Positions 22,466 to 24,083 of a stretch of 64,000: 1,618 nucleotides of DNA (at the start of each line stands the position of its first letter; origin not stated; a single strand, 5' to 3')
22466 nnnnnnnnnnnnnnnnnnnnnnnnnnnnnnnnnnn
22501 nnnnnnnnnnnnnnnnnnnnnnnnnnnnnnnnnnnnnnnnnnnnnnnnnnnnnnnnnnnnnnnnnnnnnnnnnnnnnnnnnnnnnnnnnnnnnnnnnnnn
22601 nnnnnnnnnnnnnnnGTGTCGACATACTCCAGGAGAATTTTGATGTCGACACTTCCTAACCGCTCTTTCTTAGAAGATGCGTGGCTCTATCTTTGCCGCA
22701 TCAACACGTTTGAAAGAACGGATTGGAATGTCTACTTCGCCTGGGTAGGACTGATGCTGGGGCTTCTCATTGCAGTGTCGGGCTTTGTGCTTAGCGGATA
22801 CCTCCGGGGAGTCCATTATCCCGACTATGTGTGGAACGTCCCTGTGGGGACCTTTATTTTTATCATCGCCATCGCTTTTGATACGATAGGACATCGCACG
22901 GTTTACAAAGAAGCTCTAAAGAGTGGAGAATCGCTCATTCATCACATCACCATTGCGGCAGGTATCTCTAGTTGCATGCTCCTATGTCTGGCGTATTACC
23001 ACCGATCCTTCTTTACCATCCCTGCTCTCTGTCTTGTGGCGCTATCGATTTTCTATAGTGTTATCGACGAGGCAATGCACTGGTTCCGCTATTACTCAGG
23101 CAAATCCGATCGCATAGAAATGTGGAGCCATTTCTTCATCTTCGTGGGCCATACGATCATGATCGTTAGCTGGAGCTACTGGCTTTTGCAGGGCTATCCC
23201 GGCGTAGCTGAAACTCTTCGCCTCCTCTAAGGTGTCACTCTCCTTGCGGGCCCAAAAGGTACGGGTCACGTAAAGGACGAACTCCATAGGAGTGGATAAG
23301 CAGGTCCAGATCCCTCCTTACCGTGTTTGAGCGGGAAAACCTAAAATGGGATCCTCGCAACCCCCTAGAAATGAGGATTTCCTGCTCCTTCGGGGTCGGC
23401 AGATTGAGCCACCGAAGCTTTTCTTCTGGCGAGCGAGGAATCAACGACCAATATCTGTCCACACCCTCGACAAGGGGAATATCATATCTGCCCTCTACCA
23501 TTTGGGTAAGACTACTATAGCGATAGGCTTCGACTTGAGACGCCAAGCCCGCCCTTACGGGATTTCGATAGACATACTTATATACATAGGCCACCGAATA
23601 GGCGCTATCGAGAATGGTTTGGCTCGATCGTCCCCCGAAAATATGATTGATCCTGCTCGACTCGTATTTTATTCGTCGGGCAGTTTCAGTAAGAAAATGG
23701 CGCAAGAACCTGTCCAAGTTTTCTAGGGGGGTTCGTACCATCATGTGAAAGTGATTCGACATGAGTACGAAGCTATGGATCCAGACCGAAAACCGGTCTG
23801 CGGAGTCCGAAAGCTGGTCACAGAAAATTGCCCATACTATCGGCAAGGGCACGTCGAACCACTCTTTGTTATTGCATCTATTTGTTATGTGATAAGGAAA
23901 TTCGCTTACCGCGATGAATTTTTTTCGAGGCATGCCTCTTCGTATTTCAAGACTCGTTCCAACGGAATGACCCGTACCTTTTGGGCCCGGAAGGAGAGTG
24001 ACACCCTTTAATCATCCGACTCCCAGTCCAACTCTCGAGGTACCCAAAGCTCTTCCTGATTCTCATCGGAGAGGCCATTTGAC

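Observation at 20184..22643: Single-ORF fusion of phytoene desaturase (CrtI) and phytoene synthase (CrtB)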

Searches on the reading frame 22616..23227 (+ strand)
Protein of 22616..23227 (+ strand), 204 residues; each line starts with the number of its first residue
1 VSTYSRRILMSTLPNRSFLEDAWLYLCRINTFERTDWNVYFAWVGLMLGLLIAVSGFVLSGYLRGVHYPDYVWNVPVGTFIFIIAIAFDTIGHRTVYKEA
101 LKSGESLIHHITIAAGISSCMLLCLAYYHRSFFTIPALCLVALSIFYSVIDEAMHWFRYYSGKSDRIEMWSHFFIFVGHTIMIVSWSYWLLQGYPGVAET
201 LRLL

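Call 3: search_protein_families(library=pfam, proteins=[window:22616-23227:+])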
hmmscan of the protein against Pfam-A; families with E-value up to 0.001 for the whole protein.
window:22616-23227:+ (204 aa): 0 families

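Call 4: search_protein_families(library=ncbifam, proteins=[window:22616-23227:+])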
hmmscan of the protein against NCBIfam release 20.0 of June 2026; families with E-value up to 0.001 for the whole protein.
window:22616-23227:+ (204 aa): 0 families

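Call 22: find_homologous_proteins(query=window:22643-23227:+, max_evalue=0.001)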
Query window:22643-23227:+ (195 aa): 944 proteins with E <= 0.001 among 1130 candidates; the best 120 are listed.
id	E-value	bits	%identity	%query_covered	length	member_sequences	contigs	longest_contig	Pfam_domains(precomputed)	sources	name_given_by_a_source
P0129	3.3e-128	443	100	100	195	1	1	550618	-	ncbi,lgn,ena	-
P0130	5.2e-104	364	80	100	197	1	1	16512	-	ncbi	-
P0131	7.1e-95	335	71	100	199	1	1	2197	-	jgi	jgi:hypothetical protein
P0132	9.9e-94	331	75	100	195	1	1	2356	-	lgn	-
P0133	3.2e-93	329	74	97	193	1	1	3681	-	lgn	-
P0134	3.4e-90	319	71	97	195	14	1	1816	-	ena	-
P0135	7.1e-90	318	72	100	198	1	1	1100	-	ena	-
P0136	9.1e-90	318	72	97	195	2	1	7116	-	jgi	jgi:hypothetical protein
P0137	1.0e-89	318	72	96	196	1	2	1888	-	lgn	-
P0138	2.0e-89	317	73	96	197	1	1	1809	-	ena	-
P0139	7.4e-89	315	69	97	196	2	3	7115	-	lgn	-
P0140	2.9e-88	313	72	97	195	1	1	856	-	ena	-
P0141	8.0e-88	312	71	97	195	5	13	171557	-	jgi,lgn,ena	jgi:hypothetical protein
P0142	3.1e-87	310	69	99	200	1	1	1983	-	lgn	-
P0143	7.6e-87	308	68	97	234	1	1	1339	-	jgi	jgi:hypothetical protein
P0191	7.3e-82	292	66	98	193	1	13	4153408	-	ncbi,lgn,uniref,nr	ncbi:hypothetical protein [Peredibacter starrii]|uniref:Uncharacterized protein n=1 Tax=Peredibacter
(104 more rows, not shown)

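Call 23: search_protein_families(library=pfam, proteins=[window:22643-23227:+], max_evalue=10)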
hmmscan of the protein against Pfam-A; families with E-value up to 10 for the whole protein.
window:22643-23227:+ (195 aa): 1 family
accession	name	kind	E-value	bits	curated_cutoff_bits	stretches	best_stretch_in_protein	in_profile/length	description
PF11821.13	ActD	-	8.4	6.4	25.7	1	32-80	50-98/170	Alternative complex III, ActD subunit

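Call 29: predict_structure(alignment_id=A2)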
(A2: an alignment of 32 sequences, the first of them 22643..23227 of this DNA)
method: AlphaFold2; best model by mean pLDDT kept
length: 195 residues; sequences in the alignment: 32
mean_pLDDT: 92.6   pTM: 0.85
mean pLDDT of the five models: 92.6, 92.5, 91.8, 90.9, 90.7
residues with pLDDT >= 90: 161; 70-90: 29; 50-70: 4; < 50: 1
segments of 3 or more residues with pLDDT < 50: none
pLDDT, mean of each block of 10 residues (from residue 1): 72 94 95 96 97 98 97 96 86 80 93 96 97 96 91 89 95 97 97 94
secondary structure, 60 per line:
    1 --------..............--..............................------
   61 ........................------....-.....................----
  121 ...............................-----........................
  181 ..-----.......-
elements in order: H9-22 H25-54 H61-84 H91-94 H96-116 H121-151 H157-182 H188-194

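Call 35: fold_search(model_id=the predicted structure, library=pdb)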
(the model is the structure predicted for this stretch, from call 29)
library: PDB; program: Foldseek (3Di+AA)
matches with E <= 10: 154; with E <= 0.001: 0
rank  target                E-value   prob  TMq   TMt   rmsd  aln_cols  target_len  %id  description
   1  3zcj_D                8.8e-01  0.21  0.27  0.27  21.2       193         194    8  Crystal structure of Helicobacter pylori T4SS protein CagL in a tetragonal crystal form with a helical RGD-motif (6 Mo (released 2013-10-09)
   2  2yfb_B                1.0e+00  0.18  0.26  0.22  20.8       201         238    8  X-ray structure of McpS ligand binding domain in complex with succinate (released 2012-04-18)
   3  6ykm_A                1.0e+00  0.11  0.22  0.17  23.4       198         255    6  Structure of C. jejuni MotAB (released 2020-09-30)
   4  8x84_A                1.8e+00  0.10  0.24  0.15  25.4       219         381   16  The cryo-EM structure of insect gustatory receptor Gr43a I418A from Drosophila melanogaster in complex with fructose a (released 2024-02-07)
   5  4mrn_B                1.8e+00  0.08  0.22  0.09  24.9       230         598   12  Structure of a bacterial Atm1-family ABC transporter (released 2014-03-19)
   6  8v9o_D                1.9e+00  0.20  0.27  0.18  11.6       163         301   10  Imaging scaffold engineered to bind the therapeutic protein target BARD1 (released 2024-05-15)
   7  8yr4_A                1.9e+00  0.11  0.23  0.10  13.6       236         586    8  Cryo-EM structure of the human ABCB6 in complex with Cd(II):Phytochelatin 2 (released 2024-06-19)
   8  8brd_A                1.9e+00  0.07  0.20  0.17  25.4       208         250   11  Mechanisms of ion selectivity and rotor coupling in the bacterial flagellar sodium-driven stator unit (released 2023-06-14)
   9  6pam_C                2.0e+00  0.08  0.21  0.09  25.5       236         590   13  Structure of a bacterial Atm1-family ABC transporter with MgADP bound (released 2020-06-24)
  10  9j3d_A                2.1e+00  0.14  0.30  0.15  27.0       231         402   10  Cryo-EM structure of TMexCD1-TOprJ1 (released 2025-08-13)
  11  6par_A                2.1e+00  0.07  0.22  0.09  27.2       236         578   15  Structure of a bacterial Atm1-family ABC exporter with MgAMPPNP bound (released 2020-06-24)
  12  8v9o_E                2.2e+00  0.18  0.27  0.18  11.6       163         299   10  Imaging scaffold engineered to bind the therapeutic protein target BARD1 (released 2024-05-15)
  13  9fed                  2.2e+00  0.14  0.29  0.31  19.1       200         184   10  Single-chain chimeric protein mimicking the interaction between HR1 and HR2 in HIV gp41 (released 2025-05-28)
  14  2q12                  2.2e+00  0.07  0.20  0.17  26.6       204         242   13  Crystal Structure of BAR domain of APPL1 (released 2007-08-14)
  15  6par_C                2.3e+00  0.05  0.19  0.09  27.4       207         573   14  Structure of a bacterial Atm1-family ABC exporter with MgAMPPNP bound (released 2020-06-24)
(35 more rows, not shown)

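Call 60: search_solved_structures(query=A2, max_evalue=10)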
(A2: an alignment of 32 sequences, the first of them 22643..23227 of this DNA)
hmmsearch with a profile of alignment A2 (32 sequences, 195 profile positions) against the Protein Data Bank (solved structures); distinct sequences matched with E-value up to 10: 0.

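Call 63: find_encoding_contigs(protein=P0191, flank=10000, max_places=2)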
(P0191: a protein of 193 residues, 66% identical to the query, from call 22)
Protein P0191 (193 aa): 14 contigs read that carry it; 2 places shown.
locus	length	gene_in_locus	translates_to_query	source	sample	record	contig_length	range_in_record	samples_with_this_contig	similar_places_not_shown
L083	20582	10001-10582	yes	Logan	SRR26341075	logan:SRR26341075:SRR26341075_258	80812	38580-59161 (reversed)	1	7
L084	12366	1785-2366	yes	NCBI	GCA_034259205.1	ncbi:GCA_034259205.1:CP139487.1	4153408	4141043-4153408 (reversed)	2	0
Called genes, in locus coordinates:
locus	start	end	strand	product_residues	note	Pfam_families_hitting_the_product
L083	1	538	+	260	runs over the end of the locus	PF01678:DAP_epimerase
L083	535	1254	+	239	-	PF01479:S4, PF01728:FtsJ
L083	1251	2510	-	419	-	-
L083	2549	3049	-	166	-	PF00156:Pribosyltran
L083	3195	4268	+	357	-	PF05834:Lycopene_cycl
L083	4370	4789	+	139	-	PF09912:DUF2141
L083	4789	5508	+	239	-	PF04116:FA_hydroxylase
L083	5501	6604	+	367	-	PF05834:Lycopene_cycl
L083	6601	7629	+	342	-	PF00348:polyprenyl_synt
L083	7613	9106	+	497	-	PF00890:FAD_binding_2 (weak), PF01266:DAO (faint), PF01593:Amino_oxidase, PF13450:NAD_binding_8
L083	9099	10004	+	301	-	PF00494:SQS_PSY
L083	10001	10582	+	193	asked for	-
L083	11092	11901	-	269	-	PF02146:SIR2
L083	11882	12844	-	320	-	PF00246:Peptidase_M14, PF10994:DUF2817 (faint)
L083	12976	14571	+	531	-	PF13522:GATase_6, PF13537:GATase_7, PF12481:DUF3700, PF00733:Asn_synthase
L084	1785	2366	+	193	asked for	-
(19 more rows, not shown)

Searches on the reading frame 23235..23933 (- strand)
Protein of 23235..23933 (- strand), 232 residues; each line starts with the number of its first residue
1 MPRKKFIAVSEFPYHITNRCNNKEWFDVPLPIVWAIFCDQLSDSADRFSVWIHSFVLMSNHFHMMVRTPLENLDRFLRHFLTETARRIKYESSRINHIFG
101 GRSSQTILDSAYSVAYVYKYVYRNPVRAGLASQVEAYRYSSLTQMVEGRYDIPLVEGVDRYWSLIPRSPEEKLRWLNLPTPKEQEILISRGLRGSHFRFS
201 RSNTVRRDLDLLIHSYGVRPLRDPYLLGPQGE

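Call 3: search_protein_families(library=pfam, proteins=[window:23235-23933:-])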
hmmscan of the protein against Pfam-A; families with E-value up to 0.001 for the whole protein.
window:23235-23933:- (232 aa): 1 family
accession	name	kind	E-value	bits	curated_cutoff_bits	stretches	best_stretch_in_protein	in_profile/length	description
PF01797.21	Y1_Tnp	-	0.0009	19.8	23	0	38-97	29-89/121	Transposase IS200 like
